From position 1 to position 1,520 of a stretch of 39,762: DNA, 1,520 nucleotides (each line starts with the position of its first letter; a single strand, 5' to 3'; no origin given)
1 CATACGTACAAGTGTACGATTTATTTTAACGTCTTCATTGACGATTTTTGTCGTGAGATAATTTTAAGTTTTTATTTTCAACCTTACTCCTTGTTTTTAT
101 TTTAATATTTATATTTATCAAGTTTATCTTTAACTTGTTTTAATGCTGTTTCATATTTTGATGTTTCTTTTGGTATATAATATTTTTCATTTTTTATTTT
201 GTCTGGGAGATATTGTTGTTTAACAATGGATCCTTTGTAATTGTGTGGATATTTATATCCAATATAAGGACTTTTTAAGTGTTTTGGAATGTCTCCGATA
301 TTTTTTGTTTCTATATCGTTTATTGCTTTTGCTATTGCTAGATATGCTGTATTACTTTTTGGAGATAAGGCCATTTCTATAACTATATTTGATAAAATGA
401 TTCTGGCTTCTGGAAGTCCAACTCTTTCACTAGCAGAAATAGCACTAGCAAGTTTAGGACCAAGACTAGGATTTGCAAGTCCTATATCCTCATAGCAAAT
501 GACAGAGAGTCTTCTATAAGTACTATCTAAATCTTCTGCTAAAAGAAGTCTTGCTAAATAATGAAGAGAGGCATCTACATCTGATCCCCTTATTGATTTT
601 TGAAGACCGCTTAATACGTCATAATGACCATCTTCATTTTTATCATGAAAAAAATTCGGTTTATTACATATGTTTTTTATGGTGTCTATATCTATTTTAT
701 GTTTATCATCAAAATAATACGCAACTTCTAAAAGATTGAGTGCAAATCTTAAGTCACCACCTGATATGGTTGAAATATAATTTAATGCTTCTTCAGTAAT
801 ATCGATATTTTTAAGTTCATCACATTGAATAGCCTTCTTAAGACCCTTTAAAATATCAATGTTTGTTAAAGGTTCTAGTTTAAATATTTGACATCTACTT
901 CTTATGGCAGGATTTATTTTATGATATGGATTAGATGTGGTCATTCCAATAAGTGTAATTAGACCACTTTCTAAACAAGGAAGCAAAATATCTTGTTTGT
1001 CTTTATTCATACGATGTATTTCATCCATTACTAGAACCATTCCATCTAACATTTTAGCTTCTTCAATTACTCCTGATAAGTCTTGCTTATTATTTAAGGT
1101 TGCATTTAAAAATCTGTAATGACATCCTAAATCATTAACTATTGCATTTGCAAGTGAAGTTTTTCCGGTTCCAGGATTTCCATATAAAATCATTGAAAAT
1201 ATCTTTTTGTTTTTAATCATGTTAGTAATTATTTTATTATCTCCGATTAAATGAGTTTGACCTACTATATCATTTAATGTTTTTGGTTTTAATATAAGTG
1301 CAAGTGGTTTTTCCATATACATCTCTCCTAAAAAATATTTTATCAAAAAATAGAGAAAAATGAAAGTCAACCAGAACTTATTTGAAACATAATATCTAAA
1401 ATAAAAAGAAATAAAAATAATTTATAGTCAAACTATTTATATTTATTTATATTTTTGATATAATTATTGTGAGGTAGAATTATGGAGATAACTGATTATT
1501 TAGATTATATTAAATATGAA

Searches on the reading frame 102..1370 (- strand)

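Call 78: search_protein_families(library=pfam, proteins=[window:102-1370:-], max_evalue=0.00001)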
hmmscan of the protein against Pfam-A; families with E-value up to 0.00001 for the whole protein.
window:102-1370:- (422 aa): 8 families
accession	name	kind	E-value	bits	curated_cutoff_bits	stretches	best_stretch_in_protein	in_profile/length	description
PF12002.13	MgsA_C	-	1.8e-48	165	27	1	262-416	1-165/167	MgsA AAA+ ATPase C terminal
PF16193.11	AAA_assoc_2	-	8.3e-20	71.3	34.3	1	187-261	3-81/81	AAA C-terminal domain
PF05496.18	RuvB_N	-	2.1e-16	60.6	27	1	27-140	1-115/159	Holliday junction DNA helicase RuvB P-loop domain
PF00004.35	AAA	-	3.9e-16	60.1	21.2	1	60-163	1-126/131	ATPase family associated with various cellular activities (AAA)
PF06068.19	TIP49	-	6e-07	29.4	23.8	1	33-88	24-81/347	TIP49 P-loop domain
PF13177.12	DNA_pol3_delta2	-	9.5e-07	29.4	27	0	112-168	104-160/161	DNA polymerase III, delta subunit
PF07728.20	AAA_5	-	1.5e-06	28.7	22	0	60-136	2-93/139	AAA domain (dynein-related subfamily)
PF00158.32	Sigma54_activat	-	1.8e-06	28.2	20.2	0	96-147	83-131/168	Sigma-54 interaction domain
